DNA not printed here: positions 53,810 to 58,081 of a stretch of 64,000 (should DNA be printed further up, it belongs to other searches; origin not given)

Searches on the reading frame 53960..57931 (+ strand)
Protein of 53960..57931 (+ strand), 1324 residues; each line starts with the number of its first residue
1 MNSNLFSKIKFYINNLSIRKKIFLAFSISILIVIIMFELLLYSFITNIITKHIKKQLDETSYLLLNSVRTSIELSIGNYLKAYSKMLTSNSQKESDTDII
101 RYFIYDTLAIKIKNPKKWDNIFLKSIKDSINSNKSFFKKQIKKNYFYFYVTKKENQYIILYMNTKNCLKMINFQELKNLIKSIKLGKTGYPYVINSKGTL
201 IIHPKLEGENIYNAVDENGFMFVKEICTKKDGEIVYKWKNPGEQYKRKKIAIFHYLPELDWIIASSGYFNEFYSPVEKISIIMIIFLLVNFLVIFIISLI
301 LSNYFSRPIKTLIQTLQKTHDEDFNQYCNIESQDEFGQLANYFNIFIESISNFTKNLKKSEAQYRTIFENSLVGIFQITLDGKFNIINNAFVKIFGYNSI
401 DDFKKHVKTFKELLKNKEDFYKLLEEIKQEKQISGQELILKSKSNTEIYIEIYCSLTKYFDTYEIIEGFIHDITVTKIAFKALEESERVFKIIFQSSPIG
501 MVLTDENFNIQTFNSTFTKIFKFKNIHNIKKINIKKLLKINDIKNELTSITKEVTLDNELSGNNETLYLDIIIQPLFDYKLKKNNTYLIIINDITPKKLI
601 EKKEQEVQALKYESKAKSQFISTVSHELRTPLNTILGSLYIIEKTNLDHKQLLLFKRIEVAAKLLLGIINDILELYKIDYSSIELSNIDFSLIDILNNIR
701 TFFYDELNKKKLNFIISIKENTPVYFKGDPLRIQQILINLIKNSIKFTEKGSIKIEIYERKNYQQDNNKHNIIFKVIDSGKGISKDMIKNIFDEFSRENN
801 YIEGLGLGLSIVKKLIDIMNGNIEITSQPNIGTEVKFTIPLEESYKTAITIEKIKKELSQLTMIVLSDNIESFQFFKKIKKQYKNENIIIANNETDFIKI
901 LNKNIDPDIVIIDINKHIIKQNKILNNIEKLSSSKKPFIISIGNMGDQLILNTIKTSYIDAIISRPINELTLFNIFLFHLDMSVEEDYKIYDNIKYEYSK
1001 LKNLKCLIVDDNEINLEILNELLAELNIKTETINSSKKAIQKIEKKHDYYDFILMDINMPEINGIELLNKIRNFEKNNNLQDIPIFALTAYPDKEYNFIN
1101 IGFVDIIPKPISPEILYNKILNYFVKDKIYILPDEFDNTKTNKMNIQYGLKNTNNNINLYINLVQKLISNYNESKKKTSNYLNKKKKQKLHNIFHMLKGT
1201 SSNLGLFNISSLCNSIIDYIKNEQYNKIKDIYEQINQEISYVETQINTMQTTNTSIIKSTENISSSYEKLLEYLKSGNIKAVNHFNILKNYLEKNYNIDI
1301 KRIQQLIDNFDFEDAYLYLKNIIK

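Call 54: search_protein_families(library=pfam, proteins=[window:53960-57931:+], max_evalue=0.00001)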
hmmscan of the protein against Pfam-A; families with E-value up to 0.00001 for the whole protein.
window:53960-57931:+ (1324 aa): 9 families
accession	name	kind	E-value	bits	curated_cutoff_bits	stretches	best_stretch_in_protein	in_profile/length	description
PF02518.31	HATPase_c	-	3.6e-26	92.2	26.4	1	728-842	1-110/111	Histidine kinase-, DNA gyrase B-, and HSP90-like ATPase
PF17201.10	Cache_3-Cache_2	-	5.6e-26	91.9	27.7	1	172-279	187-296/299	Cache 3/Cache 2 fusion domain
PF00072.30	Response_reg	-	7e-23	81.4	30.2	1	1007-1120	2-110/111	Response regulator receiver domain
PF17200.10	sCache_2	-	4.5e-21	75.8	25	1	174-279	39-152/155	Single Cache domain 2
PF00512.31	HisKA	-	4.2e-15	56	26.9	1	616-679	1-64/66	His Kinase A (phospho-acceptor) domain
PF13426.13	PAS_9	-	6.7e-11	42.8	27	1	373-474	2-102/103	PAS domain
PF00989.32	PAS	-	7.6e-10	39.2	22.6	1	363-456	2-95/113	PAS fold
PF13188.13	PAS_8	-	9.8e-10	38.4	21.8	0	362-403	1-41/65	PAS domain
PF02743.24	dCache_1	-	1.6e-07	31.6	45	1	170-265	149-239/240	Cache domain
